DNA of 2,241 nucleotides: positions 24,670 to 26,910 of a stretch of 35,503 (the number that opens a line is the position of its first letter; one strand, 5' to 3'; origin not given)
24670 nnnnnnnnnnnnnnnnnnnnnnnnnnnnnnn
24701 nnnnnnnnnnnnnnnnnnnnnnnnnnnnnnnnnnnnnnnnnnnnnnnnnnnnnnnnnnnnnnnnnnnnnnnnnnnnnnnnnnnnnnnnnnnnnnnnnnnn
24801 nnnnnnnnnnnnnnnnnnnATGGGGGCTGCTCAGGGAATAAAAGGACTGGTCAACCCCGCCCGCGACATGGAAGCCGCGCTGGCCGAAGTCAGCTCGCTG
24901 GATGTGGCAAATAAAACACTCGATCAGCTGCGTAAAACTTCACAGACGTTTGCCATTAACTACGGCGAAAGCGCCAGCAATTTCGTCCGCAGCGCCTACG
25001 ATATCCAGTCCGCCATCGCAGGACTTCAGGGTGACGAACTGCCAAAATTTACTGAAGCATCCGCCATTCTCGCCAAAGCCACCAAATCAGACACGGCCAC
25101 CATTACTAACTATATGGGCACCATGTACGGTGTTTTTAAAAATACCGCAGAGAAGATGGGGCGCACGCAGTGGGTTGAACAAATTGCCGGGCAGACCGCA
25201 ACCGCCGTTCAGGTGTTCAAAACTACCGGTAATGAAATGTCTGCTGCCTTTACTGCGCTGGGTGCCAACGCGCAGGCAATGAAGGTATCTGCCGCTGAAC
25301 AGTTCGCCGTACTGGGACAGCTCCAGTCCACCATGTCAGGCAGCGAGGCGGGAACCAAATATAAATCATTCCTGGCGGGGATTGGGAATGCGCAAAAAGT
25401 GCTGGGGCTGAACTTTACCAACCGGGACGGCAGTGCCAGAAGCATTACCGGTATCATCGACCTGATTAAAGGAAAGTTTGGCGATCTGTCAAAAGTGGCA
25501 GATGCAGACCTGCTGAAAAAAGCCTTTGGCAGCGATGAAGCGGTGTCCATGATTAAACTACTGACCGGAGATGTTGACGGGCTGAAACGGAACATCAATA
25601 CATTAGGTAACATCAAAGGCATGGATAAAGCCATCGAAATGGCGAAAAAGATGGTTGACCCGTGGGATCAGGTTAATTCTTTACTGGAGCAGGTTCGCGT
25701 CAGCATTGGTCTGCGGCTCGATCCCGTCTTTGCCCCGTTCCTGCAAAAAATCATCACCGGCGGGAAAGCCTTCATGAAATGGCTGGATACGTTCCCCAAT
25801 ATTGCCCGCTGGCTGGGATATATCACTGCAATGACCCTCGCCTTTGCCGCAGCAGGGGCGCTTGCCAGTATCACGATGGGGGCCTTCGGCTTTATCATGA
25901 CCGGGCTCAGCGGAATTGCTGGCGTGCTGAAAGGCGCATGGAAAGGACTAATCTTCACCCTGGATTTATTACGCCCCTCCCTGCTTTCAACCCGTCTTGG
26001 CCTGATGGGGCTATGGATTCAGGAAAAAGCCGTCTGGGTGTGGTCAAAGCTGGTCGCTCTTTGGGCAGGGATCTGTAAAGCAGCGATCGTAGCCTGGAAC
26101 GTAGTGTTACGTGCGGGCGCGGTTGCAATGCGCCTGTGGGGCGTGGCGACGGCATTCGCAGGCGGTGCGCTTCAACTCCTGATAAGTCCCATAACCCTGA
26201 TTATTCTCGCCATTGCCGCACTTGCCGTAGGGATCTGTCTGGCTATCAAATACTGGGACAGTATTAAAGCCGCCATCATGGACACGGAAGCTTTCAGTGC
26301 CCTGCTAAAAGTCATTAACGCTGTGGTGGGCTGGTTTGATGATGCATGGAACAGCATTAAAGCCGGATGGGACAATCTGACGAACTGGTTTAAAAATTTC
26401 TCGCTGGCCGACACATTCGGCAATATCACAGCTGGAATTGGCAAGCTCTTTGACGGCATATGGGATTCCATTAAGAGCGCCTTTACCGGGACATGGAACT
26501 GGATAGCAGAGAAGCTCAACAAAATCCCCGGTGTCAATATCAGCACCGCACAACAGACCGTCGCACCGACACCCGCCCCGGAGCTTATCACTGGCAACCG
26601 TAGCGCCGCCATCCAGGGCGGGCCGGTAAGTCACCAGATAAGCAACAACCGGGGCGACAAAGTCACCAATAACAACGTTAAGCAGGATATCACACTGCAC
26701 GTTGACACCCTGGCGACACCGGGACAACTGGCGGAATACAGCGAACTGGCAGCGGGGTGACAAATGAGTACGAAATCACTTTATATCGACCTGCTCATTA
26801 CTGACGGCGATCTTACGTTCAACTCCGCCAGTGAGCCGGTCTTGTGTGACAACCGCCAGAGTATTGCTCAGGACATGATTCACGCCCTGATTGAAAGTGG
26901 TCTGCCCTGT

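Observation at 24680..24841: Tape measure gene: first 53 codons are out of frame with the rest, joined at a G5 run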

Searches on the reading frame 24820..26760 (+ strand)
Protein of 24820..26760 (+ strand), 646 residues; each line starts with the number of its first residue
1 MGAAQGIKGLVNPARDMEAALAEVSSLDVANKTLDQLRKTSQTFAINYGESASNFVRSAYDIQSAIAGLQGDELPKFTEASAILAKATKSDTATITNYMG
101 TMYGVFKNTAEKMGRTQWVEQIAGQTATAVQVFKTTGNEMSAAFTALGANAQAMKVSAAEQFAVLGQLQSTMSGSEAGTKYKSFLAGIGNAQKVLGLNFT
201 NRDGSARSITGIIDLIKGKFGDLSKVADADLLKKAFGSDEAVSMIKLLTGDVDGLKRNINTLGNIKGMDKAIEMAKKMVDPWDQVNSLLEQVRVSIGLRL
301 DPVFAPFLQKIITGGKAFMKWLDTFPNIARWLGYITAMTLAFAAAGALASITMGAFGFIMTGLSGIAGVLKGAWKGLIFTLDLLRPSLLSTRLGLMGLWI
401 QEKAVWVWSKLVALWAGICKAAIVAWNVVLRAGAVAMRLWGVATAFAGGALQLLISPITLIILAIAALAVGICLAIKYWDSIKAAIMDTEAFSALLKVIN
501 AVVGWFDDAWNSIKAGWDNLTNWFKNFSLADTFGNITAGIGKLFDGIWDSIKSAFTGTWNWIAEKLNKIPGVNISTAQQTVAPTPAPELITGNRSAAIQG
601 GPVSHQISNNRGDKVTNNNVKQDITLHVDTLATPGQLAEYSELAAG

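Call 27: find_encoding_contigs(protein=window:24820-26760:+, flank=3000, max_places=10)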
Protein window:24820-26760:+ (646 aa): 1 contig read that carries it; 1 place shown.
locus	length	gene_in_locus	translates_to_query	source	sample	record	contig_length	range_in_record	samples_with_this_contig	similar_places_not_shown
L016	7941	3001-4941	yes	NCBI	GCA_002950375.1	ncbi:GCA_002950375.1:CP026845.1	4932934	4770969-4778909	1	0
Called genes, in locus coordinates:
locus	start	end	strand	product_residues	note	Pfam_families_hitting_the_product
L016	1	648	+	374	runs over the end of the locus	PF10758:DUF2586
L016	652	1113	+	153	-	PF10772:Phage_HP1_Orf24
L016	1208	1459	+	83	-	PF05106:Phage_holin_3_1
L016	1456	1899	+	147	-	PF00959:Phage_lysozyme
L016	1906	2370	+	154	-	PF03245:Phage_lysis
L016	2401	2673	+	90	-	PF10963:Phage_TAC_10, PF20941:DUF6848 (weak)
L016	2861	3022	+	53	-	-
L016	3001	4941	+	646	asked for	PF10145:PhageMin_Tail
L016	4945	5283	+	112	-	PF10761:DUF2590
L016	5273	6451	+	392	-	PF04865:Baseplate_J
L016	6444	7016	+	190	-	PF09684:Tail_P2_I (weak)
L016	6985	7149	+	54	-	-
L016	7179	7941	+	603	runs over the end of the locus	PF12571:Phage_tail_fib, PF21446:Gp34_trimer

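Call 38: search_protein_families(library=pfam, proteins=[window:24820-26760:+], max_evalue=0.01)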
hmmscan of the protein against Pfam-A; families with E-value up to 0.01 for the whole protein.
window:24820-26760:+ (646 aa): 1 family
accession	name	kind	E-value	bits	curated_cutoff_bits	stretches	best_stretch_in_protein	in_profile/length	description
PF10145.14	PhageMin_Tail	-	9.1e-29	101.2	33.2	1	45-237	4-201/201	Phage-related minor tail protein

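Call 39: search_protein_families(library=ncbifam, proteins=[window:24820-26760:+], max_evalue=0.01)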
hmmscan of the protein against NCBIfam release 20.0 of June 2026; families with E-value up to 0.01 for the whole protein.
window:24820-26760:+ (646 aa): 0 families

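Call 41: list_cluster_members(proteins=[window:24820-26760:+, window:24680-24838:+, L001:3531-5612:+])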
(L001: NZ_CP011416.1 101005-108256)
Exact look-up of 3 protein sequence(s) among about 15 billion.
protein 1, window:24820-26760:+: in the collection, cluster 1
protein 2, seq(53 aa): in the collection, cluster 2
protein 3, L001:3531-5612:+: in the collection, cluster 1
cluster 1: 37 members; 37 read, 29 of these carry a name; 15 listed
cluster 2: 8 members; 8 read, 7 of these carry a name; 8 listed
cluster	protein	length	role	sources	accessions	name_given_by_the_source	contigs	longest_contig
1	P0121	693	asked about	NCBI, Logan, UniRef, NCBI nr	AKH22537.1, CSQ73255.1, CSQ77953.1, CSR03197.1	phage tail tape measure protein [Escherichia coli] | phage tail tape measure protein n=1 Tax=Enterobacteriaceae TaxID=543 RepID=UPI00005F2C0E | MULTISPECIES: phage tail tape measure protein [Enterobacteriaceae]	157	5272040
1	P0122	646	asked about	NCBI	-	-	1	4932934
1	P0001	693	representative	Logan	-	-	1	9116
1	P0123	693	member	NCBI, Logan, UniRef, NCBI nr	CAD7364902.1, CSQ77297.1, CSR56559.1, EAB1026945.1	phage tail tape measure protein [Escherichia coli] | Phage-related protein n=2 Tax=Enterobacteriaceae TaxID=543 RepID=A0A380AKI1_SHIFL | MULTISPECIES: phage tail tape measure protein [Enterobacteriaceae]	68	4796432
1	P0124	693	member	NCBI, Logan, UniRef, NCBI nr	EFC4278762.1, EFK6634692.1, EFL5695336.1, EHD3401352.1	phage tail tape measure protein [Escherichia coli] | phage tail tape measure protein n=1 Tax=Escherichia coli TaxID=562 RepID=UPI00093F9815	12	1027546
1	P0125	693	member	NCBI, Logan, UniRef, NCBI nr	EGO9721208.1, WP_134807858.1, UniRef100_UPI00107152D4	phage tail tape measure protein [Shigella boydii] | phage tail tape measure protein n=1 Tax=Shigella boydii TaxID=621 RepID=UPI00107152D4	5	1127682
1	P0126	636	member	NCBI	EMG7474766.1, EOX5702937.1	phage tail tape measure protein, partial [Escherichia coli]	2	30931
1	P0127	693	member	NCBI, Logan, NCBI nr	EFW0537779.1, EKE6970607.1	phage tail tape measure protein [Shigella boydii] | phage tail protein [Shigella boydii]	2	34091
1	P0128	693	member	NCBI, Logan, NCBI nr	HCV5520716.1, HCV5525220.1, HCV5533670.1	TPA: phage tail tape measure protein [Shigella sonnei] | phage tail tape measure protein [Shigella sonnei]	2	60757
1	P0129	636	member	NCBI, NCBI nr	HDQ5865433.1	TPA: phage tail tape measure protein, partial [Shigella flexneri] | phage tail tape measure protein [Shigella flexneri]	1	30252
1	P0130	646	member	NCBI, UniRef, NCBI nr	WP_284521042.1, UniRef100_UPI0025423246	phage tail tape measure protein [Shigella boydii] | phage tail tape measure protein n=1 Tax=Shigella boydii TaxID=621 RepID=UPI0025423246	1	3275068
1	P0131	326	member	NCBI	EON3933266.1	phage tail protein, partial [Escherichia coli]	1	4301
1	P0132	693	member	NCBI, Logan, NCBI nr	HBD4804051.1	TPA: phage tail tape measure protein [Shigella flexneri] | phage tail tape measure protein [Shigella flexneri]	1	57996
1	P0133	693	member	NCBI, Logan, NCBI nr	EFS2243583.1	phage tail protein [Shigella sonnei]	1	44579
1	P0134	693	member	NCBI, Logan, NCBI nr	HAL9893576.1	TPA: phage tail tape measure protein [Escherichia coli] | phage tail tape measure protein [Escherichia coli]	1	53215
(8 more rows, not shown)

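Call 50: find_encoding_contigs(protein=P0125, flank=10000, max_places=6)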
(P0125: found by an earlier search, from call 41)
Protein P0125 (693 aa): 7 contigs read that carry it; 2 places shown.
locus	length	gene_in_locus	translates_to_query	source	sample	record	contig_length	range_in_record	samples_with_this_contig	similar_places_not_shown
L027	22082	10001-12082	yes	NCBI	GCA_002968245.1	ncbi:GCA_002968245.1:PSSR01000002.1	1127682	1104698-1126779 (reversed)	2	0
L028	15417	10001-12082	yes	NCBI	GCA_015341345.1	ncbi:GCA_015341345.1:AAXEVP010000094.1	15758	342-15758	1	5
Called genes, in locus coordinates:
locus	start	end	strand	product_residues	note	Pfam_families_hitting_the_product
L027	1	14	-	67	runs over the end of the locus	-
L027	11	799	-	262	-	PF03237:Terminase_6N (faint), PF17289:Terminase_6C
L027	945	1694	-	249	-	-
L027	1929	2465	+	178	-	PF05929:Phage_GPO_N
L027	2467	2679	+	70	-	-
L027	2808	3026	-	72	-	-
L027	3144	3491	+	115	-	PF05125:Phage_cap_P2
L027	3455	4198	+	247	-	PF05125:Phage_cap_P2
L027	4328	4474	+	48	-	-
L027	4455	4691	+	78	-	PF05944:Phage_term_smal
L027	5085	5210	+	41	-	-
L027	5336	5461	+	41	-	-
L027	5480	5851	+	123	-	PF06891:P2_Phage_GpR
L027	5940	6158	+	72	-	-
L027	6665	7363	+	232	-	PF10758:DUF2586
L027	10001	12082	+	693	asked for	PF10145:PhageMin_Tail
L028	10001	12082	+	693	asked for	PF10145:PhageMin_Tail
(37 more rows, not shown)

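Call 51: find_encoding_contigs(protein=P0124, flank=10000, max_places=10)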
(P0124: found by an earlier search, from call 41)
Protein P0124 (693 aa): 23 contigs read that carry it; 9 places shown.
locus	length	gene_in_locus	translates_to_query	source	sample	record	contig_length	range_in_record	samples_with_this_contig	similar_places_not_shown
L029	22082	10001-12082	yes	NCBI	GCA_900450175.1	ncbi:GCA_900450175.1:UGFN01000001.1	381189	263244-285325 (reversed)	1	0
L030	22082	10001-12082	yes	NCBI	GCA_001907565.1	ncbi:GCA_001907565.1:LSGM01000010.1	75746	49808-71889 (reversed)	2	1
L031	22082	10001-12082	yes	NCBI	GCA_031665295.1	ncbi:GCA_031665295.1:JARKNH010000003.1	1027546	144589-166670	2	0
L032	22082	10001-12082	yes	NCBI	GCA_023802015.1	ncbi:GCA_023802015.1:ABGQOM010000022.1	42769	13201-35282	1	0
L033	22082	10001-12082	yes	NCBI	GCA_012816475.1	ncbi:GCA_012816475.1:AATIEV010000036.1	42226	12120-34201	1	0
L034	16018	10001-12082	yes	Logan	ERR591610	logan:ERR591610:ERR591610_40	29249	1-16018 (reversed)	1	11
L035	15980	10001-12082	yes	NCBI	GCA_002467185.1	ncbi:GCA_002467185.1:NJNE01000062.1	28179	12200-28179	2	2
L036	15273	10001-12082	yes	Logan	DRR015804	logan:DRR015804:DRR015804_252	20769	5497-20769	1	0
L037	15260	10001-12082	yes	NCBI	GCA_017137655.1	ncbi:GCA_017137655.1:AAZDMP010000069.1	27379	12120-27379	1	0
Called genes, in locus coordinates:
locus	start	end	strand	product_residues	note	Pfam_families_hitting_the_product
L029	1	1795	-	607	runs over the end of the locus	PF06056:Terminase_5, PF03237:Terminase_6N, PF17289:Terminase_6C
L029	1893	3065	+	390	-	PF05929:Phage_GPO_N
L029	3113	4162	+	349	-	PF05125:Phage_cap_P2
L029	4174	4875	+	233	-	PF05944:Phage_term_smal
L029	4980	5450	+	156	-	PF05926:Phage_GPL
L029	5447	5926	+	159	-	PF06891:P2_Phage_GpR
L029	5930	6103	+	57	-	-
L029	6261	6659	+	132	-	-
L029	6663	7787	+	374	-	PF10758:DUF2586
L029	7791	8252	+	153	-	PF10772:Phage_HP1_Orf24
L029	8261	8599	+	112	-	PF05106:Phage_holin_3_1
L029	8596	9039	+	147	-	PF00959:Phage_lysozyme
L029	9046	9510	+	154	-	PF03245:Phage_lysis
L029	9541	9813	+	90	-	PF10963:Phage_TAC_10, PF20941:DUF6848 (weak)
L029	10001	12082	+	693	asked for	PF10145:PhageMin_Tail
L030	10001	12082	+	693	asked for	PF10145:PhageMin_Tail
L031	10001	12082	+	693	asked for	PF10145:PhageMin_Tail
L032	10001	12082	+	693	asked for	PF10145:PhageMin_Tail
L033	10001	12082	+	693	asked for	PF10145:PhageMin_Tail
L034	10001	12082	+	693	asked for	PF10145:PhageMin_Tail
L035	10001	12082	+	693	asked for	PF10145:PhageMin_Tail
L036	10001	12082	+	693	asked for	PF10145:PhageMin_Tail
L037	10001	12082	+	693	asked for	PF10145:PhageMin_Tail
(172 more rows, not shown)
